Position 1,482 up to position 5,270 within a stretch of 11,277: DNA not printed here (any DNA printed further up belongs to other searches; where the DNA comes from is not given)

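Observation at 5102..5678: STAS-fold gene sits 75 bp upstream of, and co-oriented with, the giant patatin gene, so a probable operon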

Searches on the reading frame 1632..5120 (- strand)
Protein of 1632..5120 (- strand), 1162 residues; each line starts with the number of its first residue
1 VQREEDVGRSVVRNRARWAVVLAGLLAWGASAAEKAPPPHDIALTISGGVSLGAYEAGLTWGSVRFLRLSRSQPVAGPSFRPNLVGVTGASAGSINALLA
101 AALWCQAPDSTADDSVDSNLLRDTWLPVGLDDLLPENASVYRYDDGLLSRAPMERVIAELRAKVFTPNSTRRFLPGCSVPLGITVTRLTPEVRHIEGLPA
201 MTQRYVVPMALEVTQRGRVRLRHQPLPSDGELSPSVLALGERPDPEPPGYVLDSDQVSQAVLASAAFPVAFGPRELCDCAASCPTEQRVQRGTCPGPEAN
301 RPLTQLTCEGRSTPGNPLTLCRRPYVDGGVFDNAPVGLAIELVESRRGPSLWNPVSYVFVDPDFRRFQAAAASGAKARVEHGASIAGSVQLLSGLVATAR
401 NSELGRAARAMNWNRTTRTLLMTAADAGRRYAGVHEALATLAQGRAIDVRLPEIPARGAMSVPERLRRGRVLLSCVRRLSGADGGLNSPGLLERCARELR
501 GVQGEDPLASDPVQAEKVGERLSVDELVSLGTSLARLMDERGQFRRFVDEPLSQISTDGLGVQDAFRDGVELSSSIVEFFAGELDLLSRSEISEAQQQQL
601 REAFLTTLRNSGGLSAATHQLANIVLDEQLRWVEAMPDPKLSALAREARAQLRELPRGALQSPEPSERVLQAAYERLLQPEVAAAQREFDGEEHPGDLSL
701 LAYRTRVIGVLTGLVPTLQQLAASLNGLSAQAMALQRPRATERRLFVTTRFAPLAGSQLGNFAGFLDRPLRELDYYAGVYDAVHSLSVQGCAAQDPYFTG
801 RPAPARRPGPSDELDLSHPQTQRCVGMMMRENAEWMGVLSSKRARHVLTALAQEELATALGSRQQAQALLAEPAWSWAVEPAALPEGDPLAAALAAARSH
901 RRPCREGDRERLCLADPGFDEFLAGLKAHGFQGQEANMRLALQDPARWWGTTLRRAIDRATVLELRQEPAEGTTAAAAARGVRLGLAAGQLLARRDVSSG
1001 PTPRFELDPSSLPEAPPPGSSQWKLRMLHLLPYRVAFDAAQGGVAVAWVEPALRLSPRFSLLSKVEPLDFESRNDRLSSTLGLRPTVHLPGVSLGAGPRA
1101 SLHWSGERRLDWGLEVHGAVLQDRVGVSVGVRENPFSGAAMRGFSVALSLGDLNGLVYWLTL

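Call 6: search_protein_families(library=pfam, proteins=[window:1632-5120:-], max_evalue=10)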
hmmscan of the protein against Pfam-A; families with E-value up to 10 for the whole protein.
window:1632-5120:- (1162 aa): 1 family
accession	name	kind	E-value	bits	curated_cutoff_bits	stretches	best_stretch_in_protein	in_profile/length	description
PF01734.28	Patatin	-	3.5e-19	70.2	27.7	1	44-340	1-191/191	Patatin-like phospholipase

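Call 7: search_protein_families(library=ncbifam, proteins=[window:1632-5120:-], max_evalue=10)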
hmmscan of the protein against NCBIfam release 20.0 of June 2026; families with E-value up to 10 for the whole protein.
window:1632-5120:- (1162 aa): 1 family
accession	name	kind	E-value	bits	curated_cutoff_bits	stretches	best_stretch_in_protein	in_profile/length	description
TIGR03607.1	TIGR03607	subfamily_domain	2.4e-12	46.6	262.45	1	87-784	67-720/732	patatin-like protein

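Call 30: find_homologous_proteins(query=window:1632-5120:-, max_evalue=1e-10)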
Query window:1632-5120:- (1162 aa): 316 proteins with E <= 1e-10 among 8000 candidates; the best 120 are listed.
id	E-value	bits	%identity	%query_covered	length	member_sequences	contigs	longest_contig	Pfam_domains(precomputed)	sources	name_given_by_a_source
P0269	0.0e+0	2493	97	99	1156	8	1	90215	PF01734.28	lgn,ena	-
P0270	0.0e+0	2239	87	99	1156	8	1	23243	PF01734.28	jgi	jgi:predicted acylesterase/phospholipase RssA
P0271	0.0e+0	2060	81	99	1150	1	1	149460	PF01734.28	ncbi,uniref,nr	ncbi:patatin-like phospholipase family protein [Hyalangium rubrum]|uniref:Patatin-like phospholipase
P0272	0.0e+0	2006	79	99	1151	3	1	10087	PF01734.28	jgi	jgi:predicted acylesterase/phospholipase RssA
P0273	0.0e+0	2002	79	99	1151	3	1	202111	PF01734.28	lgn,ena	-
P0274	0.0e+0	1995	78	99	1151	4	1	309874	PF01734.28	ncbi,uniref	ncbi:MAG: patatin-like phospholipase family protein [Hyalangium sp.]|uniref:patatin-like phospholipa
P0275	0.0e+0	1952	77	99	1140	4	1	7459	PF01734.28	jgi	jgi:predicted acylesterase/phospholipase RssA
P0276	0.0e+0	1939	76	99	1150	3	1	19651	PF01734.28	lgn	-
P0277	0.0e+0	1926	77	99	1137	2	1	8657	PF01734.28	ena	-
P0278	0.0e+0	1913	76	99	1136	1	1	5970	PF01734.28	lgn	-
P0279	0.0e+0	1911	76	99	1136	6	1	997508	PF01734.28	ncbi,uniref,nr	ncbi:patatin-like phospholipase family protein [Hyalangium minutum]|uniref:patatin-like phospholipas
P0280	0.0e+0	1895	74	99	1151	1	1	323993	PF01734.28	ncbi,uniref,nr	ncbi:patatin-like phospholipase family protein [Hyalangium versicolor]|uniref:patatin-like phospholi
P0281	0.0e+0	1525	65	99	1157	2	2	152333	PF01734.28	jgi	jgi:predicted acylesterase/phospholipase RssA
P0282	0.0e+0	1510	64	99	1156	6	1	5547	PF01734.28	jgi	-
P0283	0.0e+0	1504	63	98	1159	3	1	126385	PF01734.28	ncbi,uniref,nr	ncbi:patatin-like phospholipase family protein [Corallococcus sp. M34]|uniref:patatin-like phospholi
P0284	4.8e-271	921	44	96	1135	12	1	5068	PF01734.28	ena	-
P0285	1.8e-258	879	45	97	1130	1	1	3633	PF01734.28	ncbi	-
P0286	5.9e-254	864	43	96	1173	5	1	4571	PF01734.28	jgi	jgi:predicted acylesterase/phospholipase RssA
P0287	6.6e-254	864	43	97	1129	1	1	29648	PF01734.28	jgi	jgi:predicted acylesterase/phospholipase RssA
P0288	1.5e-252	859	44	96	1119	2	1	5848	PF01734.28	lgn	-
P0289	3.1e-251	855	43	96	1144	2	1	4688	PF01734.28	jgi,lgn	-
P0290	2.3e-250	852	43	97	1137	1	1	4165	PF01734.28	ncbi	-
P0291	5.2e-250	851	42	97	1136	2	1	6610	PF01734.28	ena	-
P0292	4.8e-247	841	42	96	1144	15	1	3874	PF01734.28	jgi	-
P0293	1.6e-246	839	42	96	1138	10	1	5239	PF01734.28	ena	-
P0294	1.9e-245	836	44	97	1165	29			PF01734.28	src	-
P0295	9.0e-244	830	44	96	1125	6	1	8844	PF01734.28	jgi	jgi:predicted acylesterase/phospholipase RssA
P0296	3.6e-243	828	41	98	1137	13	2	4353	PF01734.28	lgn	-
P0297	4.5e-243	828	41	96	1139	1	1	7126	PF01734.28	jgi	jgi:hypothetical protein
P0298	3.8e-242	825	44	97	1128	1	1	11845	PF01734.28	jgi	jgi:predicted acylesterase/phospholipase RssA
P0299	9.3e-242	824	42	96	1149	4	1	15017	PF01734.28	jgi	-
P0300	4.0e-241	822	44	97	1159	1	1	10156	PF01734.28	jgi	jgi:predicted acylesterase/phospholipase RssA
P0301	1.8e-240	819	44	97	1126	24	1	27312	PF01734.28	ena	-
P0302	2.5e-240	819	44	97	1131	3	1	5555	PF01734.28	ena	-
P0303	9.5e-238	810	43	96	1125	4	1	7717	PF01734.28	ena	-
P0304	1.2e-236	807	44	96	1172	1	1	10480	PF01734.28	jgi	jgi:predicted acylesterase/phospholipase RssA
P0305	1.2e-235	804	42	95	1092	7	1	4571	PF01734.28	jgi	-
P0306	2.5e-232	793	50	36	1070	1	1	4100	PF01734.28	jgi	jgi:predicted acylesterase/phospholipase RssA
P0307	8.9e-231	787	42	98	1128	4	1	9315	PF01734.28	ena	-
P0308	1.1e-230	787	42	97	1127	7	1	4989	PF01734.28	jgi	jgi:predicted acylesterase/phospholipase RssA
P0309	1.6e-230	787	43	97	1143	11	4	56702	PF01734.28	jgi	-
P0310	3.0e-230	786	43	97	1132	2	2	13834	PF01734.28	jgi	jgi:predicted acylesterase/phospholipase RssA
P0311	9.1e-230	784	42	96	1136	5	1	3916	PF01734.28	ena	-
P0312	1.2e-229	784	42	97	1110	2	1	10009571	PF01734.28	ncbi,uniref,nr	ncbi:patatin-like phospholipase family protein [Stigmatella sp. ncwal1]|uniref:Patatin-like phosphol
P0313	1.8e-226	773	42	98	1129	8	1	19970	PF01734.28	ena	-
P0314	1.2e-224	767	42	97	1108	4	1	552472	PF01734.28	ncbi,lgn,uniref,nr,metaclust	ncbi:Patatin-like phospholipase [Stigmatella aurantiaca]|uniref:Patatin-like phospholipase n=1 Tax=S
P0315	2.0e-224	766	42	98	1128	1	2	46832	PF01734.28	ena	-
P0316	2.1e-224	766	42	98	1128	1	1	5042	PF01734.28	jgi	-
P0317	4.1e-224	765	42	98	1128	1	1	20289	PF01734.28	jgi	-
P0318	5.9e-224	765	42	98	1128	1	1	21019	PF01734.28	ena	-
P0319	6.9e-224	765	42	98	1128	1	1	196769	PF01734.28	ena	-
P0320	8.1e-224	764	42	98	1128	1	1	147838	PF01734.28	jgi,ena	-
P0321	1.1e-223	764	40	98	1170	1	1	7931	PF01734.28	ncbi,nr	ncbi:MAG: patatin-like phospholipase family protein [Deltaproteobacteria bacterium]|nr:patatin-like 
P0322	1.3e-223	764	42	98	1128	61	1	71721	PF01734.28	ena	-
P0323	1.5e-223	763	42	98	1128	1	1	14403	PF01734.28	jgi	-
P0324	3.3e-223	762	42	98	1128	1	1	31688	PF01734.28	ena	-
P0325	6.7e-223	761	42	96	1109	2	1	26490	PF01734.28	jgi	jgi:hypothetical protein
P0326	1.6e-222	760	42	98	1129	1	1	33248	PF01734.28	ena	-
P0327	1.7e-222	760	41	96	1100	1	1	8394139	PF01734.28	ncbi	ncbi:patatin-like phospholipase family protein [Myxococcaceae bacterium GXIMD 01537]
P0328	3.8e-222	759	41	98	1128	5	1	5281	PF01734.28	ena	-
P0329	4.6e-222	759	41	96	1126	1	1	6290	PF01734.28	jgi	jgi:predicted acylesterase/phospholipase RssA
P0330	4.7e-222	758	41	96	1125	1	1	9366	PF01734.28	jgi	jgi:predicted acylesterase/phospholipase RssA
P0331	2.8e-221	756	42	98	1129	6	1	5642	PF01734.28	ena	-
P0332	5.2e-221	755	42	96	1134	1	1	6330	PF01734.28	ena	-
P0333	1.2e-220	754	41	98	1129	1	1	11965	PF01734.28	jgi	-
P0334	2.6e-220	753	41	97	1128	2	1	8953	PF01734.28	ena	-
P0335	3.2e-220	752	42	96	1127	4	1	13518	PF01734.28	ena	-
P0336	1.2e-219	751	42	97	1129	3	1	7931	PF01734.28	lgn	-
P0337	2.1e-217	743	41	96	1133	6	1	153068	PF01734.28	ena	-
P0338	2.4e-217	743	40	97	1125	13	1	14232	PF01734.28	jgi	-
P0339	1.4e-216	740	40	96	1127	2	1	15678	PF01734.28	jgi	jgi:Patatin-like phospholipase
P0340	2.1e-216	740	41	96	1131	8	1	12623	PF01734.28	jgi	jgi:predicted acylesterase/phospholipase RssA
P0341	3.3e-216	739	40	96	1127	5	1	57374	PF01734.28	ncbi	ncbi:MAG: patatin-like phospholipase family protein [Myxococcaceae bacterium]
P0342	6.6e-216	738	41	96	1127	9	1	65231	PF01734.28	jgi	-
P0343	1.1e-215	737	41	96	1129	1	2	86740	PF01734.28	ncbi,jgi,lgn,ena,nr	ncbi:MAG TPA: patatin-like phospholipase family protein [Myxococcaceae bacterium]|nr:patatin-like ph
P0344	4.7e-215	735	41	96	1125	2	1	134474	PF01734.28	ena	-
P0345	6.3e-215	735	41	97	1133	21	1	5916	PF01734.28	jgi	-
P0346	2.7e-214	733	40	98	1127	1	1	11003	PF01734.28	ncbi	-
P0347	1.1e-213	731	40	96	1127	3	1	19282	PF01734.28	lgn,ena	-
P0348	4.2e-213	729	40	98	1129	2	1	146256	PF01734.28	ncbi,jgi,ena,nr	ncbi:MAG TPA: patatin-like phospholipase family protein [Myxococcaceae bacterium]|nr:patatin-like ph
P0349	2.7e-212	726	41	96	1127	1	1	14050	PF01734.28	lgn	-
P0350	3.2e-212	726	40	96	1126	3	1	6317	PF01734.28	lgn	-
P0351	8.9e-212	724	42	97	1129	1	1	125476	PF01734.28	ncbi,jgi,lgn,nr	ncbi:MAG TPA: patatin-like phospholipase family protein [Anaeromyxobacteraceae bacterium]|jgi:predic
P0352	2.3e-211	723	41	96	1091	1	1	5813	PF01734.28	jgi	jgi:predicted acylesterase/phospholipase RssA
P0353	2.9e-211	723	41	93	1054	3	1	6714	PF01734.28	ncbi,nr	ncbi:MAG TPA: patatin-like phospholipase family protein, partial [Myxococcales bacterium]|nr:patatin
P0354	7.5e-211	721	42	96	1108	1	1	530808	PF01734.28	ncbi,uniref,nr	ncbi:patatin-like phospholipase family protein [Aggregicoccus sp. 17bor-14]|uniref:patatin-like phos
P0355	4.4e-210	719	40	96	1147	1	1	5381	PF01734.28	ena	-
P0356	1.9e-209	717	41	96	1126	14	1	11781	PF01734.28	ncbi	-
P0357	4.9e-209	715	41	96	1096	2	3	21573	PF01734.28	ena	-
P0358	2.9e-208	713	38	96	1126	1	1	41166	PF01734.28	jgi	jgi:hypothetical protein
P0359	1.4e-207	711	39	96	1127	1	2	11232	PF01734.28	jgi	jgi:hypothetical protein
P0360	5.0e-207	709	39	98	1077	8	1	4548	PF01734.28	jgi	jgi:predicted acylesterase/phospholipase RssA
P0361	2.0e-206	707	40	98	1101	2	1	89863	PF01734.28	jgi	jgi:hypothetical protein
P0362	2.7e-206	706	40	96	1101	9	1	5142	PF01734.28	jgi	-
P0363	1.3e-205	704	38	96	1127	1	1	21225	PF01734.28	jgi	jgi:hypothetical protein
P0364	3.4e-205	703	40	96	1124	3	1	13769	PF01734.28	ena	-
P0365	7.4e-205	702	39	96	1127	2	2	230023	PF01734.28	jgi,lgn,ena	jgi:hypothetical protein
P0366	3.1e-204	699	38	96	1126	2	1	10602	PF01734.28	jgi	jgi:Patatin-like phospholipase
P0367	2.2e-202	693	40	96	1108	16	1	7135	PF01734.28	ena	-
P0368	2.6e-202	693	39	96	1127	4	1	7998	PF01734.28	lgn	-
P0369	3.8e-202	693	38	98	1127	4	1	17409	PF01734.28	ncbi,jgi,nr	ncbi:MAG TPA: patatin-like phospholipase family protein [Myxococcaceae bacterium]|nr:patatin-like ph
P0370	5.9e-202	692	50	35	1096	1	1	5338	PF01734.28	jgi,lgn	-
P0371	1.2e-201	691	39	96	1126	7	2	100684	PF01734.28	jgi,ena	jgi:predicted acylesterase/phospholipase RssA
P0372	2.7e-200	686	44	39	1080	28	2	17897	PF01734.28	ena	-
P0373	2.0e-199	684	48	38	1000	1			PF01734.28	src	-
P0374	1.2e-198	681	39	97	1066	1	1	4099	PF01734.28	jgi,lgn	jgi:predicted acylesterase/phospholipase RssA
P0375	1.4e-197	677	40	51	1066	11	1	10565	PF01734.28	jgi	jgi:predicted acylesterase/phospholipase RssA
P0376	5.9e-195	669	39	97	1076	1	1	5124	PF01734.28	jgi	-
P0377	6.0e-195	669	45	36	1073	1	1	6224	PF01734.28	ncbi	-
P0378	1.2e-194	668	41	97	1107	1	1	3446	PF01734.28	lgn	-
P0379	5.5e-194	666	39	97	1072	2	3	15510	PF01734.28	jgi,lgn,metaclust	metaclust:\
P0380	5.6e-194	665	40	97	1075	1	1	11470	PF01734.28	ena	-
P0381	2.7e-193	663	40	97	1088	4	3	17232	PF01734.28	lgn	-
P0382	4.4e-193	663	39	98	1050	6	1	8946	PF01734.28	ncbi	-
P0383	5.2e-193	662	39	97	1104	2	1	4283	PF01734.28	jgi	jgi:predicted acylesterase/phospholipase RssA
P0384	2.5e-191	657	39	98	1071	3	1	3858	PF01734.28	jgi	jgi:predicted acylesterase/phospholipase RssA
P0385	2.5e-190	653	41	97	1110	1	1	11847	PF01734.28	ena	-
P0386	9.5e-189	648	39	96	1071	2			PF01734.28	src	-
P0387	4.1e-188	646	39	96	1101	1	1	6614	PF01734.28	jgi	jgi:predicted acylesterase/phospholipase RssA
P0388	1.3e-187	644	39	96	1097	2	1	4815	PF01734.28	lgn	-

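Call 31: find_encoding_contigs(protein=P0269, flank=6000, max_places=2)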
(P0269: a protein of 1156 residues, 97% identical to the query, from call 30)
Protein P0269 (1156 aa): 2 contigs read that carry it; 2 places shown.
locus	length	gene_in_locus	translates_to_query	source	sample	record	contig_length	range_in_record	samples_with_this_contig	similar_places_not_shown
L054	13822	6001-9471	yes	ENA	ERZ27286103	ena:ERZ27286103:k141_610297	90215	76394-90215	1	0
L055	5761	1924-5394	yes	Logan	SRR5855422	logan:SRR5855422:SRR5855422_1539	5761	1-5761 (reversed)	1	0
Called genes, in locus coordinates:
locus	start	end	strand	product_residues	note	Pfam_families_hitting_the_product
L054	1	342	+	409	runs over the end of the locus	PF00067:p450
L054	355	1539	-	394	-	PF01734:Patatin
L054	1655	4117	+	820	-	PF12704:MacB_PCD, PF02687:FtsX, PF12704:MacB_PCD, PF02687:FtsX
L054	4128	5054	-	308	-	-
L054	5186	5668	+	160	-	-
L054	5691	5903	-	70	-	-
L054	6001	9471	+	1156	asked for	PF01734:Patatin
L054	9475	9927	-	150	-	PF00583:Acetyltransf_1 (weak), PF13673:Acetyltransf_10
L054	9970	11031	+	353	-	-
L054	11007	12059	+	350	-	PF07589:PEP_exosort_dom (weak)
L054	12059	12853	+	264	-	PF09721:Exosortase_EpsH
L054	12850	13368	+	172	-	-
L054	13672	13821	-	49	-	?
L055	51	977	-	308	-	-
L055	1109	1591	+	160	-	-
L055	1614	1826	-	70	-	-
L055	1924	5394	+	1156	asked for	PF01734:Patatin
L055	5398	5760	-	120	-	?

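Call 32: find_encoding_contigs(protein=P0281, flank=6000, max_places=2)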
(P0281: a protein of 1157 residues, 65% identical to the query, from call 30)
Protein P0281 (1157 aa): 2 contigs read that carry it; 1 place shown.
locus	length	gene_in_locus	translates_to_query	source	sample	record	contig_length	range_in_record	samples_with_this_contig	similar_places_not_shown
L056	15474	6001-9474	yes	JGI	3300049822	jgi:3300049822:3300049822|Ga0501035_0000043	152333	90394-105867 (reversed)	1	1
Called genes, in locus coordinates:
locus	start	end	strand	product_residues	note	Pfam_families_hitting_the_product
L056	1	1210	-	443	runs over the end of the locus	PF00675:Peptidase_M16, PF05193:Peptidase_M16_C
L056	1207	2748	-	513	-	PF00672:HAMP, PF00512:HisKA, PF02518:HATPase_c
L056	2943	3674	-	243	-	-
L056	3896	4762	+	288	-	-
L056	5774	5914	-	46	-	-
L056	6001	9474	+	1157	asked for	PF01734:Patatin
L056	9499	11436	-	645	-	PF19291:TREH_N, PF00723:Glyco_hydro_15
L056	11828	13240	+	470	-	PF01565:FAD_binding_4, PF08031:BBE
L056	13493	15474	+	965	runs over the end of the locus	PF00514:Arm (faint), PF05004:IFRD (faint), PF13646:HEAT_2, PF02985:HEAT (weak), PF02985:HEAT (weak), PF13646:HEAT_2, PF13513:HEAT_EZ (weak), PF13646:HEAT_2, +10 more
